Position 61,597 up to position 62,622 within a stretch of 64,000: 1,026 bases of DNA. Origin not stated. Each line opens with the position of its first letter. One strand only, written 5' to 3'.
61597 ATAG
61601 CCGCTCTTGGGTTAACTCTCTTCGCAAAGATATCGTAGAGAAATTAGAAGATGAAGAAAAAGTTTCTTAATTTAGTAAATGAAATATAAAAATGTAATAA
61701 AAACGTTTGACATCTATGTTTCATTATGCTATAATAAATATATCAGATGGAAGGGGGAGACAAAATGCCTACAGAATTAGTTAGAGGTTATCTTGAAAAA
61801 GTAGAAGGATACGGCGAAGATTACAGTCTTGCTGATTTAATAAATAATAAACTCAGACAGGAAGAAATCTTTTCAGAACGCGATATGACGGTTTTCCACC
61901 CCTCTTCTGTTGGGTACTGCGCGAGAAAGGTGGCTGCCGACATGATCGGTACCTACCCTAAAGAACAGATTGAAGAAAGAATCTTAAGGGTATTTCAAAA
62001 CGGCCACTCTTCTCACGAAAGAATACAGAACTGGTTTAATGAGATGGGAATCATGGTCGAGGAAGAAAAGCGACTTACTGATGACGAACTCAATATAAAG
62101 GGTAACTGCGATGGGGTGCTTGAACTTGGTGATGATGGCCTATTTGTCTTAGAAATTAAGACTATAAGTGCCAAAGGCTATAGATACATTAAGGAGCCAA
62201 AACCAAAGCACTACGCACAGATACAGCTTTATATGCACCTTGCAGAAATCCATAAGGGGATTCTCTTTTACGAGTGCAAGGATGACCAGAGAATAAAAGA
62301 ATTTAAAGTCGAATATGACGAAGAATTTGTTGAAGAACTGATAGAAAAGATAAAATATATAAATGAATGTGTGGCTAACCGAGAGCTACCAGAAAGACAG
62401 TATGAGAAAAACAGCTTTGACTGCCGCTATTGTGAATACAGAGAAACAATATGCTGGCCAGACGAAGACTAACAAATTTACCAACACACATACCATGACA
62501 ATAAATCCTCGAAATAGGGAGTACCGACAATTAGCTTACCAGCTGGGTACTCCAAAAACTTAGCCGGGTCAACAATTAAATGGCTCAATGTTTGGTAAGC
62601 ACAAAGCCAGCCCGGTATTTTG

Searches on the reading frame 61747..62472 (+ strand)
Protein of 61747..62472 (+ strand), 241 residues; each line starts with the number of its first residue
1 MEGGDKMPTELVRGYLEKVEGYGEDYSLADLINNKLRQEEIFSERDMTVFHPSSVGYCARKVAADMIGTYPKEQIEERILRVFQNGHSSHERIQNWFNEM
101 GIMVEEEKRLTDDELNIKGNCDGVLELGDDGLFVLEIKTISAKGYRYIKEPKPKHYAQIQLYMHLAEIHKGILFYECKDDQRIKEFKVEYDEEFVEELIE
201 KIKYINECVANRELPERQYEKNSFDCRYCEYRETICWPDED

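Call 13: search_dna_similar(query=window:61747-62472:+, collection=phages, mode=protein)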
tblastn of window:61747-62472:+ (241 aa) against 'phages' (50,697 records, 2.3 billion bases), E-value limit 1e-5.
Records with a match: 218; places in all: 218; records where one place covers at least 80% of the query: 38.
Best place of each record, by identity: <60% 218.
By first word of the organism name: Mycobacterium 55; Clostridium 32; Escherichia 31; Streptomyces 29; Moraxella 13; Thermus 7; Bacillus 5; Vibrio 5; Pseudoalteromonas 4; Rhizobium 4; and 18 more.
By host as written in the record: Mycobacterium smegmatis mc2 155 39; Clostridium sporogenes ATCC-15579 30; - 14; Moraxella catarrhalis 13; Escherichia coli 13; Streptomyces griseus ATCC 10137 8; Streptomyces viridochromogenes DSM40736 7; Mycobacterium smegmatis mc#155 6; and 54 more.
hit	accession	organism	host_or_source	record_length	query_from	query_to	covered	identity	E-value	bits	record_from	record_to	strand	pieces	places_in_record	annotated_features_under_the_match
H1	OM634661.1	Bacillus phage vB_BauM_KLEB27-3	Bacillus australimaris sKR4M-27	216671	9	240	96%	32.4%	1e-35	139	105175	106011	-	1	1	CRISPR-associated exonuclease, Cas4 family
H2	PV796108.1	Bacillus phage Edson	Bacillus cereus BC102p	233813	27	238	88%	33.3%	6e-34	134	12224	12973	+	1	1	hypothetical protein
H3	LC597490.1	Bacillus phage vB_BceM_WH1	Bacillus cereus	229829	27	238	88%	32.5%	4e-33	132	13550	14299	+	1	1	Dna2/Cas4 domain-containing protein_gp027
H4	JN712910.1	Bacillus phage BCD7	Bacillus cereus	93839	52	238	78%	34.7%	5e-16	139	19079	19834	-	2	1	hypothetical protein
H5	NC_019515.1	Bacillus phage BCD7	Bacillus cereus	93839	52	238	78%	34.7%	5e-16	139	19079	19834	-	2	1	CRISPR/Cas system associated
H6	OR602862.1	Moorella phage MTATph1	Moorella thermoacetica DSM 103132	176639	43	236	80%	32.7%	7e-31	125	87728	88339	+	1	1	CRISPR/Cas system associated protein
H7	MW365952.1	Streptomyces phage Belfort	Streptomyces viridochromogenes DSM40736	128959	4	241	99%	26.3%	3e-15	80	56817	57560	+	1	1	73: Cas4 family exonuclease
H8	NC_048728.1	Streptomyces phage Comrade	Streptomyces griseus ATCC 10137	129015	4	241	99%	26.3%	3e-15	80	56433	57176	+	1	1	71: CRISPR/Cas system associated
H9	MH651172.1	Streptomyces phage Comrade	Streptomyces griseus ATCC 10137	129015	4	241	99%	26.3%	3e-15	80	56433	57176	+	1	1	71: exonuclease/helicase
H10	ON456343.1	Streptomyces phage Stigma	Streptomyces griseus ATCC 10137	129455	4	241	99%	26.3%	3e-15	80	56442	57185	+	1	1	70: Cas4 family exonuclease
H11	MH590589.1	Streptomyces phage SparkleGoddess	Streptomyces griseus ATCC 10137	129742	4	241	99%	26.3%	3e-15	80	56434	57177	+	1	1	71: exonuclease/helicase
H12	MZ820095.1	Streptomyces phage Karp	Streptomyces viridochromogenes DSM40736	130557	4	241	99%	25.9%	6e-15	79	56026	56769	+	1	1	69: Cas4 family exonuclease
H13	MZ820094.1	Streptomyces phage Jada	Streptomyces viridochromogenes DSM40736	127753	7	241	98%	25.4%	2e-13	75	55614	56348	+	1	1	72: Cas4 family exonuclease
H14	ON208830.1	Streptomyces phage Emma1919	Streptomyces griseus ATCC 10137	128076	7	241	98%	25.4%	2e-13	75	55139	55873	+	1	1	73: RecB-like exonuclease/helicase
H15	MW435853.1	Streptomyces phage MeganTheeKilla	Streptomyces viridochromogenes DSM40736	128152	7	241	98%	25.4%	2e-13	75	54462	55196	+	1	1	70: Cas4 family exonuclease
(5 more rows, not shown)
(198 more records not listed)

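Call 14: search_protein_families(library=phrogs, proteins=[window:61747-62472:+])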
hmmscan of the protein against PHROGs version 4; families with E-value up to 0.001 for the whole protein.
window:61747-62472:+ (241 aa): 5 families
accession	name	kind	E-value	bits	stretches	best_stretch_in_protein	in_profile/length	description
phrog_1706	-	DNA, RNA and nucleotide metabolism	1.9e-41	143.4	1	38-239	38-245/293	CRISPR/Cas system associated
phrog_1990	-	DNA, RNA and nucleotide metabolism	3.9e-34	119.3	1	52-239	40-238/290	Cas4-domain exonuclease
phrog_2506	-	DNA, RNA and nucleotide metabolism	2.1e-19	70.9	1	42-239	86-336/342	exonuclease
phrog_434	-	DNA, RNA and nucleotide metabolism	1e-16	62.2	1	60-216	86-244/372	RecE-like recombination exonuclease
phrog_1674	-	DNA, RNA and nucleotide metabolism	0.00014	22.2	0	51-233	54-260/276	exonuclease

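Call 15: find_related_loci(query=window:61747-62469:+, collection=viral_contigs, flank=6000)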
Query window:61747-62469:+ (241 aa) in viral_contigs; peptide patterns used: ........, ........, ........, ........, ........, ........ (x = any residue, [..] = any of these).
4 stretches matched a pattern, but none encodes a relative of the query by tblastn (E <= 1e-3).

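Call 16: find_encoding_contigs(protein=window:61747-62469:+, flank=10000, max_places=10)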
Protein window:61747-62469:+ (241 aa): 4 contigs read that carry it; 4 places shown.
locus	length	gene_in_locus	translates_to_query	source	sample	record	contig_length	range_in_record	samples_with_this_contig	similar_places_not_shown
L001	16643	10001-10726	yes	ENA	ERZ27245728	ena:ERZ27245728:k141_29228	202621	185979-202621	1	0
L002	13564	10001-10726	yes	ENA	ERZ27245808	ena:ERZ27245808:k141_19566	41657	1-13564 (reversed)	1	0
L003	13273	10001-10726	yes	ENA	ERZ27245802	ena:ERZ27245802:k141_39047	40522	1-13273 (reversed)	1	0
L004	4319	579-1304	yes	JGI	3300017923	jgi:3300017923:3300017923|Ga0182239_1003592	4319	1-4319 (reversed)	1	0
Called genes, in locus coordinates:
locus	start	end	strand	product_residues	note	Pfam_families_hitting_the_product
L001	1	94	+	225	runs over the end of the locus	-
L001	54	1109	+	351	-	PF08708:PriCT_1 (weak)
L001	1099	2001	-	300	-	PF02899:Phage_int_SAM_1, PF13102:Phage_int_SAM_5 (weak), PF13495:Phage_int_SAM_4, PF00589:Phage_integrase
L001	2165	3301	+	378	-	PF13481:AAA_25 (weak), PF03796:DnaB_C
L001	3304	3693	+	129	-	-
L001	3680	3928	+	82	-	-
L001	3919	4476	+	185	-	-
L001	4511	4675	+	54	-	-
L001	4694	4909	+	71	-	-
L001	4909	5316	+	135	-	-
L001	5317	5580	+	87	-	-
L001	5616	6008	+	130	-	-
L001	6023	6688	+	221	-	-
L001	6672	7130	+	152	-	-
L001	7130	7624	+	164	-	-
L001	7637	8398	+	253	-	PF12705:PDDEXK_1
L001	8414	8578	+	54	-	-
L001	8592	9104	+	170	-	PF02075:RuvC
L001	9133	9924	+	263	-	PF04545:Sigma70_r4, PF08281:Sigma70_r4_2 (weak)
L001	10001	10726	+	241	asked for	PF12705:PDDEXK_1, PF01930:Cas_Cas4 (weak)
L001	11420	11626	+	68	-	-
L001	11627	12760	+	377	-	PF01145:Band_7 (weak)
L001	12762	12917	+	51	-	-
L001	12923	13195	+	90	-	PF11195:Tad2-like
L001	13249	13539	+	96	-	-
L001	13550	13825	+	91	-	-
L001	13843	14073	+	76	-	-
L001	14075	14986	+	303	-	PF03477:ATP-cone, PF17975:RNR_Alpha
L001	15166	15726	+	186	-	PF07463:NUMOD4, PF13392:HNH_3, PF22083:I-HmuI_NUMOD-like (weak)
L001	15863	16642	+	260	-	?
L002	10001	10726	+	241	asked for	PF12705:PDDEXK_1, PF01930:Cas_Cas4 (weak)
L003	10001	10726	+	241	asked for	PF12705:PDDEXK_1, PF01930:Cas_Cas4 (weak)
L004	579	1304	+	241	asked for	PF12705:PDDEXK_1, PF01930:Cas_Cas4 (weak)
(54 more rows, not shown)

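Call 17: find_homologous_proteins(query=window:61747-62469:+)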
Query window:61747-62469:+ (241 aa): 4 proteins with E <= 0.001 among 470 candidates.
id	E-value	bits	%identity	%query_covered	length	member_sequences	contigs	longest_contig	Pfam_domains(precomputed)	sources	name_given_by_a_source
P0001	1.2e-151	521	93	100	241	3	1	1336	PF01930.24,PF12705.14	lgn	-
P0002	3.3e-117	408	74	96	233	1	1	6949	PF12705.14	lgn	-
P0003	2.6e-75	271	62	72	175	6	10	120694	PF12705.14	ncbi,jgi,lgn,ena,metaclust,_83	jgi:CRISPR/Cas system-associated exonuclease Cas4 (RecB family)|metaclust:\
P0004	4.3e-16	77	32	76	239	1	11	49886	-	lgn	-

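Call 19: find_encoding_contigs(protein=P0002, flank=6000)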
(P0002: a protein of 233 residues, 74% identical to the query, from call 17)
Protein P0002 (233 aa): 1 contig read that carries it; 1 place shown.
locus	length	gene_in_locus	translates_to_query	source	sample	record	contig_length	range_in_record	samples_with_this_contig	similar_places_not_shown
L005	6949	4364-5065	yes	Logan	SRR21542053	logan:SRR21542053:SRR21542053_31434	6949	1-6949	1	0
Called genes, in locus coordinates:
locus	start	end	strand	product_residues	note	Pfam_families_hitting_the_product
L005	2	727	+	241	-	?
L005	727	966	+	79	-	-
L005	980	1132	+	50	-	-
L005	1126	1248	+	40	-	-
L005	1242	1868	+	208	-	-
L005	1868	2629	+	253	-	PF12705:PDDEXK_1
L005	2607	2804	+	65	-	-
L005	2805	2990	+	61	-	-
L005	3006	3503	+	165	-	PF02075:RuvC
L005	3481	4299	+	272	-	PF04545:Sigma70_r4 (weak)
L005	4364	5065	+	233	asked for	PF12705:PDDEXK_1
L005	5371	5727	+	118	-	-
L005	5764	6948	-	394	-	?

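Call 20: find_encoding_contigs(protein=P0003, flank=6000, max_places=10)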
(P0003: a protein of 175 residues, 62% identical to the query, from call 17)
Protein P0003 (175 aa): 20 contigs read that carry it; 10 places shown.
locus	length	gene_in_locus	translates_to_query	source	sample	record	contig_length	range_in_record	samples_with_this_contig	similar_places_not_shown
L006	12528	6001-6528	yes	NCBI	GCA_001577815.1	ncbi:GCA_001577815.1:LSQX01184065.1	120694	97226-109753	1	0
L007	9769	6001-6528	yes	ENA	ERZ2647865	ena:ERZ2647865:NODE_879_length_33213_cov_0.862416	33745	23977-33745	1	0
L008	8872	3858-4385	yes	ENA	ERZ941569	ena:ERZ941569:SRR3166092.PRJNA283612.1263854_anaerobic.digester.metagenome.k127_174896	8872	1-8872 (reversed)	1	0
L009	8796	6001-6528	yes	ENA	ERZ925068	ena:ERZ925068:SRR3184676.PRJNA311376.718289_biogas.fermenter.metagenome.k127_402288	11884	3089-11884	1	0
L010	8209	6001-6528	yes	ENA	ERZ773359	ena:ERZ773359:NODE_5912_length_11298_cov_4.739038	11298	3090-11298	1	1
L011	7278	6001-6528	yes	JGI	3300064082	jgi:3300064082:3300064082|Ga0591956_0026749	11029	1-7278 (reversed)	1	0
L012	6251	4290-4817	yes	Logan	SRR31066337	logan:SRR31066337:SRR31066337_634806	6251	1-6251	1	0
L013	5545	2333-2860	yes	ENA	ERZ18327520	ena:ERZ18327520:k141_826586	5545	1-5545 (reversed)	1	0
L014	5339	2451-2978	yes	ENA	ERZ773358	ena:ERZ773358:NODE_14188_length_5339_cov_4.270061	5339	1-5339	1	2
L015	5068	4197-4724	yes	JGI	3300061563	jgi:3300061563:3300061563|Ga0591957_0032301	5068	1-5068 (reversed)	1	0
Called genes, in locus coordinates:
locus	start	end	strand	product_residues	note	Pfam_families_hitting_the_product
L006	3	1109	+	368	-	PF13481:AAA_25 (faint), PF03796:DnaB_C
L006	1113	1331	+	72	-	-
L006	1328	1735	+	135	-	-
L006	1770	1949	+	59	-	-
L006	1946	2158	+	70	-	-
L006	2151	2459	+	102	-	-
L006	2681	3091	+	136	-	-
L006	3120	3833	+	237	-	PF12705:PDDEXK_1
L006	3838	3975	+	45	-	-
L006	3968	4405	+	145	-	-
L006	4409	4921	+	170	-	PF02075:RuvC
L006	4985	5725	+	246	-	PF08281:Sigma70_r4_2 (weak), PF04545:Sigma70_r4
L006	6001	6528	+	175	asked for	PF12705:PDDEXK_1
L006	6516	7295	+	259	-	PF13487:HD_5, PF01966:HD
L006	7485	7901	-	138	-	PF02334:RTP, PF03551:PadR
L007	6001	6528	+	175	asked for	PF12705:PDDEXK_1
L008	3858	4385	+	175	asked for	PF12705:PDDEXK_1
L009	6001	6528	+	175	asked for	PF12705:PDDEXK_1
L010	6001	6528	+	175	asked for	PF12705:PDDEXK_1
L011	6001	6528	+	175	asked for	PF12705:PDDEXK_1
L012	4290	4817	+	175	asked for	PF12705:PDDEXK_1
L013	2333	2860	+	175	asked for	PF12705:PDDEXK_1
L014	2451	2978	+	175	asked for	PF12705:PDDEXK_1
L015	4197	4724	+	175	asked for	PF12705:PDDEXK_1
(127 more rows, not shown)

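Call 32: find_homologous_proteins(query=L001:11627-12757:+)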
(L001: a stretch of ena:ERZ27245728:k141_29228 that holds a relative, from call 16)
Query L001:11627-12757:+ (377 aa): 51 proteins with E <= 0.001 among 8000 candidates.
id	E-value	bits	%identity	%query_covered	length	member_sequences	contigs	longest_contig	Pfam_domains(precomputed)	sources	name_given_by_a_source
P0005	2.0e-237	805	100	100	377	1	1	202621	PF01145.32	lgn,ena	-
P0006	5.0e-231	784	98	100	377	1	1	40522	PF01145.32,PF13421.12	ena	-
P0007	1.2e-230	783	98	100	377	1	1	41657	PF01145.32,PF13421.12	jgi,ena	-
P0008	3.1e-162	558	70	99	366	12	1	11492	PF01145.32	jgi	jgi:regulator of protease activity HflC (stomatin/prohibitin superfamily)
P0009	1.4e-152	526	66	98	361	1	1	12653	PF01145.32,PF13421.12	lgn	-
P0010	2.8e-95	338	48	99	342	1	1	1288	PF01145.32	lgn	-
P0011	8.4e-88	313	49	96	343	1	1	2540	-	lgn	-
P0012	8.1e-86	306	45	98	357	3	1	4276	PF01145.32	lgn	-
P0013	5.7e-85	304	45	98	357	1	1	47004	PF01145.32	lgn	-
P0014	8.4e-85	303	45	98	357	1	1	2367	PF01145.32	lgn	-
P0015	8.5e-85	303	44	93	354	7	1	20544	PF01145.32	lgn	-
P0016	3.7e-84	301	45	87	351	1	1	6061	PF01145.32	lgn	-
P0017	5.9e-84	300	45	98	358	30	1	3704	PF01145.32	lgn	-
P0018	7.5e-84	300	45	98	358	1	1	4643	PF01145.32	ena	-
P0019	8.4e-84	300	44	92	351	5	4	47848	PF01145.32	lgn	-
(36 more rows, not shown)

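Call 33: find_encoding_contigs(protein=P0008, flank=8000, max_places=4)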
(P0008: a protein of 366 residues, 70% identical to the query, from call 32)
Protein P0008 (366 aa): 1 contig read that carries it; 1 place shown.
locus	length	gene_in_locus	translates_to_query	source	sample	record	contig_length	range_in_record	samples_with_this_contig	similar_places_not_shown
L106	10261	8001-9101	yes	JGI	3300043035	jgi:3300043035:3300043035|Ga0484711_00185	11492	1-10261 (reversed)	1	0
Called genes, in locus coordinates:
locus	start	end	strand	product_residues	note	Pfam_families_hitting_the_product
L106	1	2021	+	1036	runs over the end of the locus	PF02811:PHP, PF07733:DNA_pol3_alpha, PF17657:DNA_pol3_finger, PF14579:HHH_6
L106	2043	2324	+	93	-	-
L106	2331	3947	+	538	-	PF01368:DHH, PF02272:DHHA1 (weak), PF17768:RecJ_OB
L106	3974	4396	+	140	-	-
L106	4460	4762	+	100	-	PF01381:HTH_3 (weak)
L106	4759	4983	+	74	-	-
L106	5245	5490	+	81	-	-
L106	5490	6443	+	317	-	-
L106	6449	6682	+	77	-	-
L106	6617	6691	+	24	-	-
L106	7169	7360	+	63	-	-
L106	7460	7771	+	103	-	PF12323:HTH_OrfB_IS605, PF09723:Zn_ribbon_8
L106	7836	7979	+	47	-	-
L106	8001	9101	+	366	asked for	PF01145:Band_7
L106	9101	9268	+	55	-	-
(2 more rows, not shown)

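Call 34: find_encoding_contigs(protein=P0009, flank=8000, max_places=4)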
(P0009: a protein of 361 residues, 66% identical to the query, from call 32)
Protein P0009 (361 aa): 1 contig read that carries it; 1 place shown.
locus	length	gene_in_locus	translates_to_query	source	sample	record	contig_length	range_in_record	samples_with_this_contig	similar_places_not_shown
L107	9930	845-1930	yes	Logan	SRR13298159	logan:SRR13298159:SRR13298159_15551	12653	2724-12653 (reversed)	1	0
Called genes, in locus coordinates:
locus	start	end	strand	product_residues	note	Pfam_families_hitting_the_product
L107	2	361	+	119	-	?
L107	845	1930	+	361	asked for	PF01145:Band_7, PF13421:Band_7_1 (weak)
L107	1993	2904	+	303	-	PF09414:RNA_ligase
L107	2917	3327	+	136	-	PF01981:PTH2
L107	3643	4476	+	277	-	-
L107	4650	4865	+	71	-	-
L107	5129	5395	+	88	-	-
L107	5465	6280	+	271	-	PF06319:MmcB-like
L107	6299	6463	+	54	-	-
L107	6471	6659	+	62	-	-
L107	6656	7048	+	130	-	-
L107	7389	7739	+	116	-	PF00472:RF-1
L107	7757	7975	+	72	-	-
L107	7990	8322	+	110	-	-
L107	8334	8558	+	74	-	-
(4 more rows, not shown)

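Call 49: search_protein_families(library=pfam, proteins=[window:61747-62469:+], max_evalue=0.1)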
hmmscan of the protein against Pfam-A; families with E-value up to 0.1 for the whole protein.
window:61747-62469:+ (241 aa): 3 families
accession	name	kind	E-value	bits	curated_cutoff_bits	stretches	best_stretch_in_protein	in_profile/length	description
PF12705.13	PDDEXK_1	-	7.4e-10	39.6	22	1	70-233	84-244/247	PD-(D/E)XK nuclease superfamily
PF01930.23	Cas_Cas4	-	3.2e-06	27.7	22.7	1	94-237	27-159/160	Domain of unknown function DUF83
PF09810.15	Exo5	-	0.086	12.8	25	0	101-215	143-248/367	Exonuclease V - a 5' deoxyribonuclease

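Call 56: find_encoding_contigs(protein=P0001, flank=3000)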
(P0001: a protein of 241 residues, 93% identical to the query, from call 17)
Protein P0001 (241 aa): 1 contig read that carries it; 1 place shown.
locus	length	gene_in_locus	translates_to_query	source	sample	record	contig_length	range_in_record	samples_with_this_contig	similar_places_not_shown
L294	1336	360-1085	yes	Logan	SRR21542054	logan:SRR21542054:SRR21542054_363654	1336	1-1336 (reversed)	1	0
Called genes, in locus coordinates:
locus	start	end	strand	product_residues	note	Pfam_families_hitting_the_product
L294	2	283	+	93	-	?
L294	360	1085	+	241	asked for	PF12705:PDDEXK_1, PF01930:Cas_Cas4 (weak)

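Call 71: search_protein_families(library=padloc, proteins=[window:61747-62469:+, L001:11627-12757:+, L001:12762-12914:+, L001:12923-13192:+, L001:13249-13536:+, L001:13550-13822:+], max_evalue=0.01)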
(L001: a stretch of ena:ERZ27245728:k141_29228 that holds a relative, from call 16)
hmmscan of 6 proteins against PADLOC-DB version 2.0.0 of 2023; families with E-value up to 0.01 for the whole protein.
window:61747-62469:+ (241 aa): 9 families
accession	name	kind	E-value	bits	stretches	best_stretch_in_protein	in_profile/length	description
PDLC00943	Cas4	-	5.8e-17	60.2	1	57-238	11-180/180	CRISPR-associated protein Cas4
PDLC01447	Cas4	-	8.9e-16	56.8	1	84-238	35-159/161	"CAS-I,CAS-II,CAS-III,CAS-IV,CAS-V,CAS-VI; acquisition_associated"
PDLC01250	Cas4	-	2.2e-14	52.1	1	57-237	11-168/168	"CAS-I,CAS-II,CAS-III,CAS-IV,CAS-V,CAS-VI; acquisition_associated"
PDLC00944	Cas4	-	1.1e-13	49.7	1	57-236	11-176/177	Cas4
PDLC01773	Cas4c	-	6.9e-09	33.4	1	84-238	51-195/229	-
PDLC01611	Cas4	-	2.9e-08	32.1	1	86-238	33-158/158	"CAS-I,CAS-II,CAS-III,CAS-IV,CAS-V,CAS-VI; acquisition_associated"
PDLC01747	Cas1g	-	4.2e-08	30.2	1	82-240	29-180/523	-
PDLC00059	DruK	-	5.9e-08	30.2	1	93-236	102-234/326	PD-(D/E)XK nuclease superfamily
PDLC01772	Cas4b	-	0.00088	17.7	1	129-238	65-163/164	-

L001:11627-12757:+ (377 aa): 0 families

L001:12762-12914:+ (51 aa): 0 families

L001:12923-13192:+ (90 aa): 0 families

L001:13249-13536:+ (96 aa): 0 families

L001:13550-13822:+ (91 aa): 5 families
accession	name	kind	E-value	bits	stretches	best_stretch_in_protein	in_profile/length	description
PDLC00262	LmuB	-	0.0013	15.7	1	4-91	171-256/588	AAA ATPase domain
PDLC02913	ATPase_I-A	-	0.0054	13.9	1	3-65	441-502/508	-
PDLC04898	PDC-S06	-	0.0082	12.5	1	6-83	376-452/752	-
PDLC00259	LmuB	-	0.0096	12.8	1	6-90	173-255/588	AAA ATPase domain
PDLC03863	LmuB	-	0.0098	12.6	0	13-89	227-304/610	-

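Call 82: get_annotated_region(hit=H6, flank=3500)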
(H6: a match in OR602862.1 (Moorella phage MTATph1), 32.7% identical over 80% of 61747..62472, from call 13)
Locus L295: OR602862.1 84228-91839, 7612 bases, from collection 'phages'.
description: Moorella phage MTATph1, complete genome.
organism: Moorella phage MTATph1 (NCBI taxid 3090776)
taxonomy: Viruses; Duplodnaviria; Heunggongvirae; Uroviricota; Caudoviricetes
host: Moorella thermoacetica DSM 103132; source: -; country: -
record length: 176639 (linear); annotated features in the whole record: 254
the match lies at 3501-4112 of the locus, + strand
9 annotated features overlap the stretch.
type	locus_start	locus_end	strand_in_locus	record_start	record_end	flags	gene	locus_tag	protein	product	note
CDS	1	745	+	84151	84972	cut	-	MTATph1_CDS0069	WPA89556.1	hypothetical protein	-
CDS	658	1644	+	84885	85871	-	-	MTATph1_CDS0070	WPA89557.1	protease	-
CDS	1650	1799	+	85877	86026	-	-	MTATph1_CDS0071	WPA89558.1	hypothetical protein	-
CDS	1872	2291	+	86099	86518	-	-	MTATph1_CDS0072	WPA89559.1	hypothetical protein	-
CDS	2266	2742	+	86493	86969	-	-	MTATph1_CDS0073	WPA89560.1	RuvC-like Holliday junction resolvase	-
CDS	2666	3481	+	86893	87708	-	-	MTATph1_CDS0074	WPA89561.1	transcriptional regulator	-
CDS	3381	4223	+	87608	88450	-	-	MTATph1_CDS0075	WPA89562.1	CRISPR/Cas system associated protein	-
CDS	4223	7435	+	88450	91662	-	-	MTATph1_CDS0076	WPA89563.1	DNA polymerase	-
CDS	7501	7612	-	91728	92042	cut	-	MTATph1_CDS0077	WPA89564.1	hypothetical protein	-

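Call 83: get_annotated_region(hit=H2, flank=3500)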
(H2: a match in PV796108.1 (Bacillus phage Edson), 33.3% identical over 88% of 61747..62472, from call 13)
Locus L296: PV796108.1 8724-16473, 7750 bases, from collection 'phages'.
description: Bacillus phage Edson, complete genome.
organism: Bacillus phage Edson (NCBI taxid 3442624)
taxonomy: Viruses; Duplodnaviria; Heunggongvirae; Uroviricota; Caudoviricetes
host: Bacillus cereus BC102p; source: -; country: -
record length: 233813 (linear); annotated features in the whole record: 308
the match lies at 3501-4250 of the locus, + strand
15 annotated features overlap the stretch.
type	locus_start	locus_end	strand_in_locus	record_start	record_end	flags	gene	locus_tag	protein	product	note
CDS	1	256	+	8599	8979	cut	-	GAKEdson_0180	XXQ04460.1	hypothetical protein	prediction:MetaGeneAnnotator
CDS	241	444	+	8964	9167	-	-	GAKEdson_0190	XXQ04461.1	hypothetical protein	prediction:MetaGeneAnnotator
CDS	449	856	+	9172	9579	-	-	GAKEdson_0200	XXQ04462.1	hypothetical protein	prediction:MetaGeneAnnotator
CDS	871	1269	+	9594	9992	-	-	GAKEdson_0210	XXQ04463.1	hypothetical protein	prediction:MetaGeneAnnotator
CDS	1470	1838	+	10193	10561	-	-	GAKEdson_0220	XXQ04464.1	hypothetical protein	prediction:MetaGeneAnnotator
CDS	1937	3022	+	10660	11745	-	-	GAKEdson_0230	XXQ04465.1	hypothetical protein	prediction:MetaGeneAnnotator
CDS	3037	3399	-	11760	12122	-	-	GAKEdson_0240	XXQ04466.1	hypothetical protein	prediction:MetaGeneAnnotator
CDS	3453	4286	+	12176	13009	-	-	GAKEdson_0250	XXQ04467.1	hypothetical protein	prediction:MetaGeneAnnotator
CDS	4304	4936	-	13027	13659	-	-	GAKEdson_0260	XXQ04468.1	hypothetical protein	prediction:MetaGeneAnnotator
CDS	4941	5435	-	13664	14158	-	-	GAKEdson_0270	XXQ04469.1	hypothetical protein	prediction:MetaGeneAnnotator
CDS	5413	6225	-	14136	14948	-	-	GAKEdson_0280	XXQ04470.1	hypothetical protein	prediction:MetaGeneAnnotator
CDS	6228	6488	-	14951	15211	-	-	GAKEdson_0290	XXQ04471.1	hypothetical protein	prediction:MetaGeneAnnotator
CDS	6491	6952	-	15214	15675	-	-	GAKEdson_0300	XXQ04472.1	hypothetical protein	prediction:MetaGeneAnnotator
CDS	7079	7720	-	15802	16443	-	-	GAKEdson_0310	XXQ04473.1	hypothetical protein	prediction:MetaGeneAnnotator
CDS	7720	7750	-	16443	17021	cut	-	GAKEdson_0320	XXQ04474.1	hypothetical protein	prediction:MetaGeneAnnotator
